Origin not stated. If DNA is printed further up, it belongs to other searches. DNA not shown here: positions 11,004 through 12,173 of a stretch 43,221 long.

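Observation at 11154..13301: C-methyltransferase coupled to a short GMD-family protein whose catalytic Glu and Lys appear substituted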

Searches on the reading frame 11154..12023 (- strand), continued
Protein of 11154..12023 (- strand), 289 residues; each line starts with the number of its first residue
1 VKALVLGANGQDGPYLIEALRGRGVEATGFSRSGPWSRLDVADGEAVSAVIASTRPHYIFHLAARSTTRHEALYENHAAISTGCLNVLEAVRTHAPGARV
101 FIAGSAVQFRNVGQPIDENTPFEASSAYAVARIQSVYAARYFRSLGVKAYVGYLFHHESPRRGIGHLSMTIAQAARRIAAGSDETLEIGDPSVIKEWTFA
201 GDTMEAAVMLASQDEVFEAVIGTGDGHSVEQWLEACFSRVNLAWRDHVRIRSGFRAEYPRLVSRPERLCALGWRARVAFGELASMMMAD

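Call 32: search_protein_families(library=pfam, proteins=[L010:5702-6157:+, L069:13071-14177:+, L071:1660-4263:+, L068:12530-13696:+, L014:13244-14041:+, L064:12071-12955:+, L046:7565-8587:+, L045:12194-13291:+, L037:13091-14017:+, L064:3300-4313:+], max_evalue=0.001)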
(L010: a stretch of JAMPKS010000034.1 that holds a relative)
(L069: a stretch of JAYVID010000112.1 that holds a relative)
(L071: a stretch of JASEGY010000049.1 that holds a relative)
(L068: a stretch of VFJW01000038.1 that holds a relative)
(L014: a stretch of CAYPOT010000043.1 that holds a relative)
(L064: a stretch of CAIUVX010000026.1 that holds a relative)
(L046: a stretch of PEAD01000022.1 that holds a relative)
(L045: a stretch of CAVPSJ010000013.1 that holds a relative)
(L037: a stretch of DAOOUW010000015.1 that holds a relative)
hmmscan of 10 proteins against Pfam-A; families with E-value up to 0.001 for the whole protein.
L010:5702-6157:+ (151 aa): 1 family
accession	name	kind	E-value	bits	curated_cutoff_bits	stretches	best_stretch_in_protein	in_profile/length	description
PF14063.11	DUF4254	-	4.5e-08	33.5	27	0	2-37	73-106/144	Protein of unknown function (DUF4254)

L069:13071-14177:+ (368 aa): 0 families

L071:1660-4263:+ (867 aa): 3 families
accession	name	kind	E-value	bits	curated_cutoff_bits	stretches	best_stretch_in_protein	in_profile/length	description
PF13489.12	Methyltransf_23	-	7.1e-09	36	27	1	698-837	9-147/164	Methyltransferase domain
PF08241.18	Methyltransf_11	-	2.2e-05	25.5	21.2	1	748-794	50-95/95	Methyltransferase domain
PF08242.18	Methyltransf_12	-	2.7e-05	25.3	30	1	754-791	64-97/98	Methyltransferase domain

L068:12530-13696:+ (388 aa): 6 families
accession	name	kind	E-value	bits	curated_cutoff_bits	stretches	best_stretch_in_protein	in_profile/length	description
PF00534.26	Glycos_transf_1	-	1.4e-27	96.7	26.4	1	201-355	11-166/172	Glycosyl transferases group 1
PF13692.12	Glyco_trans_1_4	-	2.7e-24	86.5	27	1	208-347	4-142/142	Glycosyl transferases group 1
PF13439.12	Glyco_transf_4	-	5.3e-19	69.3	28.5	1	15-181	1-166/170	Glycosyltransferase Family 4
PF13579.12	Glyco_trans_4_4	-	2.6e-11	44.5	29.7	1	16-180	1-158/158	Glycosyl transferase 4-like domain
PF20706.3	GT4-conflict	-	4.9e-09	36.1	26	1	116-316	110-314/385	Family 4 Glycosyltransferase in conflict systems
PF13524.12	Glyco_trans_1_2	-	3.4e-05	24.3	25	1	265-375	28-143/144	Glycosyl transferase-like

L014:13244-14041:+ (265 aa): 3 families
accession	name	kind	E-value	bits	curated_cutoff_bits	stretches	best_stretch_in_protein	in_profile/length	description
PF00535.33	Glycos_transf_2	-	2e-30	106.3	23.3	1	8-133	1-130/168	Glycosyl transferase family 2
PF13641.12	Glyco_tranf_2_3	-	3.4e-18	67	27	1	5-191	1-196/230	Glycosyltransferase like family 2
PF10111.15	Glyco_tranf_2_2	-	2.1e-12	47.6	27.3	1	15-197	10-208/276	Glycosyltransferase like family 2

L064:12071-12955:+ (294 aa): 4 families
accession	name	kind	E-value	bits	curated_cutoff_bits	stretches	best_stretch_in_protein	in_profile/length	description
PF00535.33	Glycos_transf_2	-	5.4e-21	75.7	23.3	1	7-136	2-131/168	Glycosyl transferase family 2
PF13641.12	Glyco_tranf_2_3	-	7.5e-13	49.5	27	1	6-225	4-218/230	Glycosyltransferase like family 2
PF13632.12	Glyco_trans_2_3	-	0.00023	21.5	27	1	86-234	1-138/198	Glycosyl transferase family group 2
PF13506.12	Glyco_transf_21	-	0.00029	20.8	21.7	1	83-232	30-170/174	Glycosyl transferase family 21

L046:7565-8587:+ (340 aa): 2 families
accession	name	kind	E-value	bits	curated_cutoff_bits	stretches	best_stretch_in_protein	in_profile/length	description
PF00535.33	Glycos_transf_2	-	8.5e-23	81.6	23.3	1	7-135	1-128/168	Glycosyl transferase family 2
PF13641.12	Glyco_tranf_2_3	-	0.00021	21.8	27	1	6-105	3-105/230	Glycosyltransferase like family 2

L045:12194-13291:+ (365 aa): 0 families

L037:13091-14017:+ (308 aa): 0 families

L064:3300-4313:+ (337 aa): 4 families
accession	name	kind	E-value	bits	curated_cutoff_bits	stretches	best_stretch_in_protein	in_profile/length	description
PF01370.27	Epimerase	-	1.8e-65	221.1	20.9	1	30-261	1-240/240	NAD dependent epimerase/dehydratase family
PF16363.11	GDP_Man_Dehyd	-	1.4e-19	71.2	27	1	62-321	58-330/332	GDP-mannose 4,6 dehydratase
PF04321.23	RmlD_sub_bind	-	2.4e-08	33.9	27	1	29-88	2-60/287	RmlD substrate binding domain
PF02719.21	Polysacc_synt_2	-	0.00014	21.6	20.2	0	64-129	62-126/293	Polysaccharide biosynthesis protein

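Call 35: predict_structure(alignment_id=A2)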
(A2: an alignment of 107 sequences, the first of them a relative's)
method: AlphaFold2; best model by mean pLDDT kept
length: 289 residues; sequences in the alignment: 107
mean_pLDDT: 98.0   pTM: 0.94
mean pLDDT of the five models: 98.0, 97.9, 97.8, 97.6, 97.5
residues with pLDDT >= 90: 286; 70-90: 3; 50-70: 0; < 50: 0
segments of 3 or more residues with pLDDT < 50: none
pLDDT, mean of each block of 10 residues (from residue 1): 98 98 98 97 99 99 95 98 99 99 98 98 97 99 99 98 96 98 98 99 99 99 99 99 98 96 99 98 97
secondary structure, 60 per line:
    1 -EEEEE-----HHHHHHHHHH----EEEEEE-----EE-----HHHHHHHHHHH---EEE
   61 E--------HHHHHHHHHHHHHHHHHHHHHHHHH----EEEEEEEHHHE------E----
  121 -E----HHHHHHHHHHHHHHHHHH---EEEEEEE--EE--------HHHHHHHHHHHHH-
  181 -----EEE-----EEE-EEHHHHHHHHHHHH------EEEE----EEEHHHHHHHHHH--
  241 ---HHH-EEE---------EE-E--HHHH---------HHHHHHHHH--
elements in order: E2-6 H12-21 E26-31 H44-54 E58-61 H70-94 E99-105 H127-144 E148-154 H167-179 E186-188 E194-196 H200-211 E218-221 E226-228 H229-238 E248-250 H266-269 H279-287

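Call 38: fold_search(model_id=the predicted structure, library=pdb)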
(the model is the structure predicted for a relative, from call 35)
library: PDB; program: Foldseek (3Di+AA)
matches with E <= 10: 1974; with E <= 0.001: 1289
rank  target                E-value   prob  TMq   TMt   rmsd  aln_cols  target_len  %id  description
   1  1n7h_A                3.1e-28  1.00  0.92  0.81   2.4       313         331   31  Crystal Structure of GDP-mannose 4,6-dehydratase ternary complex with NADPH and GDP (released 2003-01-07)
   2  1n7g_A                4.6e-28  1.00  0.92  0.80   2.4       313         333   31  Crystal Structure of the GDP-mannose 4,6-dehydratase ternary complex with NADPH and GDP-rhamnose. (released 2003-01-07)
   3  1rpn_C                8.9e-28  1.00  0.89  0.81   2.6       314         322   30  Crystal Structure of GDP-D-mannose 4,6-dehydratase in complexes with GDP and NADPH (released 2004-02-24)
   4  1rpn_A                1.3e-27  1.00  0.90  0.81   2.7       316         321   29  Crystal Structure of GDP-D-mannose 4,6-dehydratase in complexes with GDP and NADPH (released 2004-02-24)
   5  1n7g_B                1.8e-27  1.00  0.92  0.80   2.5       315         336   31  Crystal Structure of the GDP-mannose 4,6-dehydratase ternary complex with NADPH and GDP-rhamnose. (released 2003-01-07)
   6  1n7g_C                1.9e-27  1.00  0.91  0.79   2.6       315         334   30  Crystal Structure of the GDP-mannose 4,6-dehydratase ternary complex with NADPH and GDP-rhamnose. (released 2003-01-07)
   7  2z1m_A                8.9e-27  1.00  0.90  0.78   2.9       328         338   28  Crystal Structure of GDP-D-Mannose Dehydratase from Aquifex aeolicus VF5 (released 2007-11-13)
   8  1n7g_D                2.9e-26  1.00  0.88  0.82   2.5       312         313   30  Crystal Structure of the GDP-mannose 4,6-dehydratase ternary complex with NADPH and GDP-rhamnose. (released 2003-01-07)
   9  2z95_A                3.9e-26  1.00  0.91  0.80   2.6       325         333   28  Crystal Structure of GDP-D-Mannose Dehydratase from Aquifex aeolicus VF5 (released 2008-03-18)
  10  1t2a_D                6.6e-26  1.00  0.90  0.78   3.2       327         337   26  Crystal structure of human GDP-D-mannose 4,6-dehydratase (released 2004-05-10)
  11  2z1m_C                8.4e-26  1.00  0.92  0.80   2.7       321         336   28  Crystal Structure of GDP-D-Mannose Dehydratase from Aquifex aeolicus VF5 (released 2007-11-13)
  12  2z1m_B                9.5e-26  1.00  0.91  0.80   2.8       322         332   27  Crystal Structure of GDP-D-Mannose Dehydratase from Aquifex aeolicus VF5 (released 2007-11-13)
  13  5uzh                  1.3e-25  1.00  0.91  0.77   3.0       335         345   26  Crystal structure of a GDP-mannose dehydratase from Naegleria fowleri (released 2017-04-05)
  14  2z95_B                1.8e-25  1.00  0.91  0.80   2.6       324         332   28  Crystal Structure of GDP-D-Mannose Dehydratase from Aquifex aeolicus VF5 (released 2008-03-18)
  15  1t2a_A                2.2e-25  1.00  0.90  0.78   3.2       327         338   26  Crystal structure of human GDP-D-mannose 4,6-dehydratase (released 2004-05-10)
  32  2pk3_A                3.9e-23  1.00  0.91  0.85   2.5       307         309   22  Crystal Structure of a GDP-4-keto-6-deoxy-D-mannose reductase (released 2008-03-25)
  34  7us5_B                5.3e-20  1.00  0.86  0.73   3.5       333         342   18  X-ray crystal structure of GDP-D-glycero-D-manno-heptose 4,6-Dehydratase from Campylobacter jejuni (released 2022-07-06)
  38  7us5_D                1.3e-19  1.00  0.89  0.76   2.7       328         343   18  X-ray crystal structure of GDP-D-glycero-D-manno-heptose 4,6-Dehydratase from Campylobacter jejuni (released 2022-07-06)
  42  7us5_A                4.8e-19  1.00  0.88  0.75   2.9       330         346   18  X-ray crystal structure of GDP-D-glycero-D-manno-heptose 4,6-Dehydratase from Campylobacter jejuni (released 2022-07-06)
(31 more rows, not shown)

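Call 40: find_encoding_contigs(protein=P0150, flank=8000, max_places=2)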
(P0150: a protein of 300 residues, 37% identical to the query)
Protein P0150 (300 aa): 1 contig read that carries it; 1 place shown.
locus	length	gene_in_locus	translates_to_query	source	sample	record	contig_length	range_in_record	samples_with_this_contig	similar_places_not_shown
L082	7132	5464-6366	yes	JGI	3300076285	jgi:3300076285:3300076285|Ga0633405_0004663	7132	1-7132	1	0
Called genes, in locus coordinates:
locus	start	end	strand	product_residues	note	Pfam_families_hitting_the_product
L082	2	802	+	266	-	?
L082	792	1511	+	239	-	PF02348:CTP_transf_3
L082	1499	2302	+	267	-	PF00106:adh_short, PF01370:Epimerase (weak), PF08659:KR, PF13561:adh_short_C2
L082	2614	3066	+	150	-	PF14667:Polysacc_synt_C, PF00190:Cupin_1 (weak), PF07883:Cupin_2 (weak)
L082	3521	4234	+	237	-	PF01370:Epimerase (weak), PF04321:RmlD_sub_bind (faint)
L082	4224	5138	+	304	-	PF08421:Methyltransf_13, PF02353:CMAS (faint), PF13489:Methyltransf_23, PF08241:Methyltransf_11 (weak)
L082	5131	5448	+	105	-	PF08484:Methyltransf_14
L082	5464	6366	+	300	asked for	PF01370:Epimerase, PF04321:RmlD_sub_bind (weak), PF16363:GDP_Man_Dehyd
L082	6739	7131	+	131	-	?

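Call 41: find_encoding_contigs(protein=P0143, flank=8000, max_places=2)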
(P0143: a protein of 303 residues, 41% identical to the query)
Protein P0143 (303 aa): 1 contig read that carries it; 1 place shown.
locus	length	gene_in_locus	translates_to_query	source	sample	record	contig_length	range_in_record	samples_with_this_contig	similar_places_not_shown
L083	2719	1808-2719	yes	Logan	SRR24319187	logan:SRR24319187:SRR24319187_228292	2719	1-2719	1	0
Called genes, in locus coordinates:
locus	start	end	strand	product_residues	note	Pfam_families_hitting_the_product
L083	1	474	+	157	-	?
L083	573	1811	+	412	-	PF08421:Methyltransf_13, PF13489:Methyltransf_23 (weak), PF08484:Methyltransf_14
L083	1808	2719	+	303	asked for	PF01370:Epimerase, PF04321:RmlD_sub_bind (weak), PF16363:GDP_Man_Dehyd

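Call 42: find_encoding_contigs(protein=P0167, flank=8000, max_places=2)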
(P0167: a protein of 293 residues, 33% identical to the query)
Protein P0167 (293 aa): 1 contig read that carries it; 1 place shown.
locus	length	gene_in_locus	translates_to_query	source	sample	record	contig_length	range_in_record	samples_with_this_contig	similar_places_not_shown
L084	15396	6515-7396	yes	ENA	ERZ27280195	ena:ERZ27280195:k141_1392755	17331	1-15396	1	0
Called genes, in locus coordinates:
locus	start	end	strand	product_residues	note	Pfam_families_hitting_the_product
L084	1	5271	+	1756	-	?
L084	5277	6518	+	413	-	PF08421:Methyltransf_13, PF13489:Methyltransf_23, PF08484:Methyltransf_14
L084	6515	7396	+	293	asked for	PF01370:Epimerase, PF04321:RmlD_sub_bind (weak), PF16363:GDP_Man_Dehyd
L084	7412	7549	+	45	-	-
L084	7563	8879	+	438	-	PF03446:NAD_binding_2 (weak), PF03721:UDPG_MGDP_dh_N, PF00984:UDPG_MGDP_dh, PF03720:UDPG_MGDP_dh_C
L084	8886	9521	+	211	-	PF13489:Methyltransf_23, PF07021:MetW (faint), PF13847:Methyltransf_31, PF08241:Methyltransf_11, PF08242:Methyltransf_12, PF13649:Methyltransf_25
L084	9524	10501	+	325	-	PF00535:Glycos_transf_2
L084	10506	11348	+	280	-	PF02353:CMAS, PF13489:Methyltransf_23, PF07021:MetW (weak), PF08003:Methyltransf_9 (weak), PF13847:Methyltransf_31, PF08241:Methyltransf_11, PF08242:Methyltransf_12, PF13649:Methyltransf_25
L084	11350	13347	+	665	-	PF13522:GATase_6 (weak), PF13537:GATase_7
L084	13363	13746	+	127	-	PF04138:GtrA_DPMS_TM (weak)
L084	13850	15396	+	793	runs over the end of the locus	-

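Call 43: find_encoding_contigs(protein=P0158, flank=8000, max_places=2)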
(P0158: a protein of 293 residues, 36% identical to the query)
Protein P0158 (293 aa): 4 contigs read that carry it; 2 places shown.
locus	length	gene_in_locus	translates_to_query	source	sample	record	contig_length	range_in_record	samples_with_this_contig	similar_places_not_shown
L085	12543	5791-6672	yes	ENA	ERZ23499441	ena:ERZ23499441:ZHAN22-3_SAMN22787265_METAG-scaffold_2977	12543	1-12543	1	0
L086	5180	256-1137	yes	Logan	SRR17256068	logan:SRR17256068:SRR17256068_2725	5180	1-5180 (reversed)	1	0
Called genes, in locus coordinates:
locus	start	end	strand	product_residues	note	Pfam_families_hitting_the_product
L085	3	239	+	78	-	?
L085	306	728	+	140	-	PF01467:CTP_transf_like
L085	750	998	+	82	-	-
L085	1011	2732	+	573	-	PF00664:ABC_membrane, PF02463:SMC_N (faint), PF00005:ABC_tran, PF13555:AAA_29 (weak)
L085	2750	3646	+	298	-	PF20102:DUF6492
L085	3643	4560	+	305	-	-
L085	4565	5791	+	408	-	PF08421:Methyltransf_13, PF13489:Methyltransf_23, PF08484:Methyltransf_14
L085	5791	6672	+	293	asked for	PF01370:Epimerase, PF16363:GDP_Man_Dehyd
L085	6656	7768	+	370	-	-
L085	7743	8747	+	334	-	PF02350:Epimerase_2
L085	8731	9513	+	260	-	PF01531:Glyco_transf_11 (weak)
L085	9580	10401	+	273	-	PF05050:Methyltransf_21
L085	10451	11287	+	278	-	-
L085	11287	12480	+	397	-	PF00534:Glycos_transf_1 (weak), PF13692:Glyco_trans_1_4 (faint)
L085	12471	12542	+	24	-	?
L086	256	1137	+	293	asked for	PF01370:Epimerase, PF16363:GDP_Man_Dehyd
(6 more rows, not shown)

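Call 44: find_encoding_contigs(protein=P0127, flank=8000, max_places=2)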
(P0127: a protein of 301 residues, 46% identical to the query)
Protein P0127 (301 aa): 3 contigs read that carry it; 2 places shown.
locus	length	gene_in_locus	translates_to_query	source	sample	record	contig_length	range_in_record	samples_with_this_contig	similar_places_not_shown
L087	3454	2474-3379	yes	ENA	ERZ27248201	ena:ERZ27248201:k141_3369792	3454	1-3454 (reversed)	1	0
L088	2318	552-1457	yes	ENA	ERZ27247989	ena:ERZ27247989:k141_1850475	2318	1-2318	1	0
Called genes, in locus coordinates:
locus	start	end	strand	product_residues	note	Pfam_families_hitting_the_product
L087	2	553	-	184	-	?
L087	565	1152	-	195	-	-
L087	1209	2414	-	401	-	PF08421:Methyltransf_13, PF13489:Methyltransf_23, PF08484:Methyltransf_14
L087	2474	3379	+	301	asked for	PF01370:Epimerase, PF04321:RmlD_sub_bind (faint), PF16363:GDP_Man_Dehyd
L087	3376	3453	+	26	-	?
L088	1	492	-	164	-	?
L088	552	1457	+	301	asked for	PF01370:Epimerase, PF04321:RmlD_sub_bind (faint), PF16363:GDP_Man_Dehyd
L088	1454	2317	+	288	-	?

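Call 68: search_protein_families(library=ncbifam, proteins=[P0175, P0194, P0183, P0193, P0201, P0224], max_evalue=1e-10)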
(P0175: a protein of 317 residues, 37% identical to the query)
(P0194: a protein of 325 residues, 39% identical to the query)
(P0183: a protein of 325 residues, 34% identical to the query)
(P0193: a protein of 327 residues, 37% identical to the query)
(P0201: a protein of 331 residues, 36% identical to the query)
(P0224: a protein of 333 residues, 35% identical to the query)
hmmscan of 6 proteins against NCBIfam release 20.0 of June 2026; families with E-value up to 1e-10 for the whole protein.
P0175 (317 aa): 2 families
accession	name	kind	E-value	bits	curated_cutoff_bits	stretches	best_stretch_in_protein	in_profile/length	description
TIGR01472.1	gmd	equivalog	1.3e-49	169.2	415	1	2-264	2-293/342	GDP-mannose 4,6-dehydratase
TIGR01181.1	dTDP_gluc_dehyt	equivalog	5.8e-12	45.3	365.1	1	45-255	56-260/321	dTDP-glucose 4,6-dehydratase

P0194 (325 aa): 1 family
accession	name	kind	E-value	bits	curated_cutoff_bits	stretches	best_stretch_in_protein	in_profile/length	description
TIGR01472.1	gmd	equivalog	3.1e-60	204.2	415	1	53-317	61-337/342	GDP-mannose 4,6-dehydratase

P0183 (325 aa): 3 families
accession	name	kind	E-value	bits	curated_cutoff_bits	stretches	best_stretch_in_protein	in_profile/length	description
TIGR01472.1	gmd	equivalog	1.4e-49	169.1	415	1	56-280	61-285/342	GDP-mannose 4,6-dehydratase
TIGR01181.1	dTDP_gluc_dehyt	equivalog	3.3e-16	59.3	365.1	1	56-314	57-308/321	dTDP-glucose 4,6-dehydratase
TIGR01179.1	galE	equivalog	9.3e-11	41.1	262.3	0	56-160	54-152/332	UDP-glucose 4-epimerase GalE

P0193 (327 aa): 4 families
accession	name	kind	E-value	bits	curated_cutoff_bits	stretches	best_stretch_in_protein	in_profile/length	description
TIGR01472.1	gmd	equivalog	6e-92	308.4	415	1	2-316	1-341/342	GDP-mannose 4,6-dehydratase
TIGR01181.1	dTDP_gluc_dehyt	equivalog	1.5e-21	76.8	365.1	1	4-310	2-308/321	dTDP-glucose 4,6-dehydratase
TIGR04180.1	EDH_00030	hypoth_equivalog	6.8e-20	71.3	475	1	5-300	2-296/297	NAD-dependent 4,6-dehydratase LegB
TIGR01179.1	galE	equivalog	9.2e-18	64.1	262.3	0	4-164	2-162/332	UDP-glucose 4-epimerase GalE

P0201 (331 aa): 6 families
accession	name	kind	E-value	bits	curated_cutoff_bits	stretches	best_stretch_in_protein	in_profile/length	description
TIGR01472.1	gmd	equivalog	3.2e-80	269.9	415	1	7-320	2-341/342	GDP-mannose 4,6-dehydratase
TIGR04180.1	EDH_00030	hypoth_equivalog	1.4e-22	80.2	475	1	9-303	2-295/297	NAD-dependent 4,6-dehydratase LegB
TIGR01181.1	dTDP_gluc_dehyt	equivalog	1.5e-22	80.1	365.1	1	52-314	50-308/321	dTDP-glucose 4,6-dehydratase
TIGR02622.1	CDP_4_6_dhtase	equivalog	5.2e-16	58.7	278.45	1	6-166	5-169/352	CDP-glucose 4,6-dehydratase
TIGR01179.1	galE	equivalog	3.7e-15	55.6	262.3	1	8-167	2-161/332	UDP-glucose 4-epimerase GalE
NF043036.1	ErythonDh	equivalog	8.9e-12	44.8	325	1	8-162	3-160/321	D-erythronate dehydrogenase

P0224 (333 aa): 6 families
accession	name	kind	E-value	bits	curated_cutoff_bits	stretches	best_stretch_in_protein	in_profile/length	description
TIGR01472.1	gmd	equivalog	1.1e-99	333.9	415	1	3-324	3-341/342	GDP-mannose 4,6-dehydratase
TIGR01181.1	dTDP_gluc_dehyt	equivalog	2.2e-21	76.3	365.1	1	48-319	42-309/321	dTDP-glucose 4,6-dehydratase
TIGR02622.1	CDP_4_6_dhtase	equivalog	8.1e-16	58.1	278.45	1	2-171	6-170/352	CDP-glucose 4,6-dehydratase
TIGR04180.1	EDH_00030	hypoth_equivalog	1.2e-15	57.3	475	1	4-308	2-296/297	NAD-dependent 4,6-dehydratase LegB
TIGR01179.1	galE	equivalog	7.7e-14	51.2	262.3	0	63-165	55-155/332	UDP-glucose 4-epimerase GalE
NF043036.1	ErythonDh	equivalog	2.4e-12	46.7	325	1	1-169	1-163/321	D-erythronate dehydrogenase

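Call 69: search_solved_structures(query=P0175, max_evalue=1e-15, show_alignments=0)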
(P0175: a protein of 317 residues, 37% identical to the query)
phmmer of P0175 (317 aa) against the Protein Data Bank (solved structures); distinct sequences matched with E-value up to 1e-15: 12.
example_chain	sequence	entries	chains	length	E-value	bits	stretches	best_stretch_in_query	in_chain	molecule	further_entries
1rpn_A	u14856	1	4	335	2e-50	175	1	2-313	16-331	GDP-mannose 4,6-dehydratase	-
2z1m_A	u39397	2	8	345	2.8e-46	161.3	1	3-313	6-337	GDP-D-mannose dehydratase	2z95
1n7g_A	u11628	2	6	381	1.5e-43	152.4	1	55-309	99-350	GDP-D-mannose-4,6-dehydratase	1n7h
5uzh_A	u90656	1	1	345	1.9e-38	135.6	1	46-263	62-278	NafoA.00085.b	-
1db3_A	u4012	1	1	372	2.2e-37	132.2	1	2-259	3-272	GDP-MANNOSE 4,6-DEHYDRATASE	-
7kf3_A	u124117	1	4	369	4.9e-35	124.4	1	2-259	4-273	GDP-mannose 4,6-dehydratase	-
6gpj_A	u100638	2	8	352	3e-34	121.9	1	2-257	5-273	GDP-mannose 4,6 dehydratase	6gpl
5in4_A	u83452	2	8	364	3.5e-34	121.6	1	2-257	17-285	GDP-mannose 4,6 dehydratase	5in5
6gpk_A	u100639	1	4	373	3.8e-34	121.5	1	2-257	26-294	GDP-mannose 4,6 dehydratase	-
1t2a_A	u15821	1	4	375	3.8e-34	121.5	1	2-257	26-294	GDP-mannose 4,6 dehydratase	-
6q94_B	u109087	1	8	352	9.6e-34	120.2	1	2-257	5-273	GDP-mannose 4,6 dehydratase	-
2pk3_A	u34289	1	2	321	1.7e-19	73.4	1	1-307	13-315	GDP-6-deoxy-D-lyxo-4-hexulose reductase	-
